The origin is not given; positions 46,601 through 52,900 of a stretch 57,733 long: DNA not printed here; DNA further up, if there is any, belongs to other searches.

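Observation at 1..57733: Roughly 15-fold over-representation of the palindromic hexamer AGGCCT in all codon phases, both gene orientations and intergenic spacers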

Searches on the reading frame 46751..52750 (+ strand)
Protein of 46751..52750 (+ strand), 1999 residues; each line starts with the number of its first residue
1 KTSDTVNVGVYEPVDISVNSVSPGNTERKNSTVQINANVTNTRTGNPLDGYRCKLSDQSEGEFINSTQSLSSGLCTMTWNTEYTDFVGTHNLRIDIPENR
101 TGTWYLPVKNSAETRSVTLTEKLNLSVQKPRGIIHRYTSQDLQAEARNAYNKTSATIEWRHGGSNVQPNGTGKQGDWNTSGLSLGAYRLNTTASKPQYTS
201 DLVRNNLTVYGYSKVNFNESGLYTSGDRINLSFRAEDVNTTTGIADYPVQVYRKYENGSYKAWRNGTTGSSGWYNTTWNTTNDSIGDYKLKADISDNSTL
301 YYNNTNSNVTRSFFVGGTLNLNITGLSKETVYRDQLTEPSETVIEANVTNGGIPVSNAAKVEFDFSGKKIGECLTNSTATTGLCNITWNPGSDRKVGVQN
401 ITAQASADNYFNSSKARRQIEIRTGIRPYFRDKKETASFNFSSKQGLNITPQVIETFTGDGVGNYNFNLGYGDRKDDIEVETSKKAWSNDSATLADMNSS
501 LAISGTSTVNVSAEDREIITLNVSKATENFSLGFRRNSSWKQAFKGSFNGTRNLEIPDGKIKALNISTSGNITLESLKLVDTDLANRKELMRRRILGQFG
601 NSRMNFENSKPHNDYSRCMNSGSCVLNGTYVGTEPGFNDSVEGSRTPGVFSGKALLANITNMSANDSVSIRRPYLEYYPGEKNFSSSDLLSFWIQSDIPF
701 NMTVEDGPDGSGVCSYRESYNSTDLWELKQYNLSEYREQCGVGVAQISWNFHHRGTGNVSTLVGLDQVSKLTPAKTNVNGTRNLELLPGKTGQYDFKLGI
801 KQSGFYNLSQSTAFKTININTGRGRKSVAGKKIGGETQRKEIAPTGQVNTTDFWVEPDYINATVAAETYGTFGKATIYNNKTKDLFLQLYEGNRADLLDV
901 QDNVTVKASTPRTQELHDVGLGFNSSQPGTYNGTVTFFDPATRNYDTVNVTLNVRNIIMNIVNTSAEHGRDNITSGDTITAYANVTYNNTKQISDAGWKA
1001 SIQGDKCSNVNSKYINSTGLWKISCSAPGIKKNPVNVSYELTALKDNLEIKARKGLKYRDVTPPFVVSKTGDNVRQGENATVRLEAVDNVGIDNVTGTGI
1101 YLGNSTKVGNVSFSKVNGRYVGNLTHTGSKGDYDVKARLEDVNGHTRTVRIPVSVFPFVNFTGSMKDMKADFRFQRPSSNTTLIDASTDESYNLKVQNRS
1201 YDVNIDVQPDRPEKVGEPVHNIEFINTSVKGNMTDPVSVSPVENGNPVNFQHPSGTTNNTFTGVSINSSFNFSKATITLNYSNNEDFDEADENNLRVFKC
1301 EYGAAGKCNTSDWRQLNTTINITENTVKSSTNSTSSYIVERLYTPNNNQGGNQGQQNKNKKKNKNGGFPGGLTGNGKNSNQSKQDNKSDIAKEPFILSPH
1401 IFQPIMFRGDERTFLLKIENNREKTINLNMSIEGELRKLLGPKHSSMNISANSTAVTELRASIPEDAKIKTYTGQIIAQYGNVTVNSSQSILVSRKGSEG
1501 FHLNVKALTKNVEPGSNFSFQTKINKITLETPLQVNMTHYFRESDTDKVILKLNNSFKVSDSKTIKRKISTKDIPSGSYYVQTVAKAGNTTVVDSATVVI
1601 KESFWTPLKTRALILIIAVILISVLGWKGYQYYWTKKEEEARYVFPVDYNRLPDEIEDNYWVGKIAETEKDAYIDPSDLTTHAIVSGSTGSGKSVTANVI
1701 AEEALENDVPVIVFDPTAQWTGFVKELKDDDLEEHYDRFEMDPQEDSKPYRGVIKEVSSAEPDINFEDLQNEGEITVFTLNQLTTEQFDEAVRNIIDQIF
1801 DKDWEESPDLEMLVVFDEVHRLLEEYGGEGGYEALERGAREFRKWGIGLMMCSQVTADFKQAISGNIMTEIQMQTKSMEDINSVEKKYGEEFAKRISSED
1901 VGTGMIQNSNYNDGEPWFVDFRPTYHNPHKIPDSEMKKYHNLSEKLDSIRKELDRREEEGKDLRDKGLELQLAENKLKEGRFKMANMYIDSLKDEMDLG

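Call 15: search_protein_families(library=pfam, proteins=[window:46751-52750:+], max_evalue=0.01)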
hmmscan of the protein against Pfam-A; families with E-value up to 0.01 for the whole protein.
window:46751-52750:+ (1999 aa): 7 families
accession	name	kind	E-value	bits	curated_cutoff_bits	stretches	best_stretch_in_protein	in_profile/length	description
PF01935.23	DUF87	-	4.5e-13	50.3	23.2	1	1662-1805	3-126/220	Helicase HerA, central domain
PF04851.21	ResIII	-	2.3e-06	28.1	22.5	1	1680-1825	23-140/164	Type III restriction enzyme, res subunit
PF05872.18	HerA_C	-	3.1e-06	26.6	22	1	1668-1726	9-67/502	Helicase HerA-like C-terminal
PF12846.13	AAA_10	-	0.00047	19.7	27.5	1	1681-1740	22-79/362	AAA-like domain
PF00270.35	DEAD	-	0.00076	19.7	26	1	1682-1827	16-133/167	DEAD/DEAH box helicase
PF09976.15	TPR_21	-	0.0055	16.9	25.5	0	1611-1644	9-42/193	Tetratricopeptide repeat-like domain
PF01580.24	FtsK_SpoIIIE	-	0.0072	16.2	24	0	1668-1700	27-59/221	FtsK/SpoIIIE family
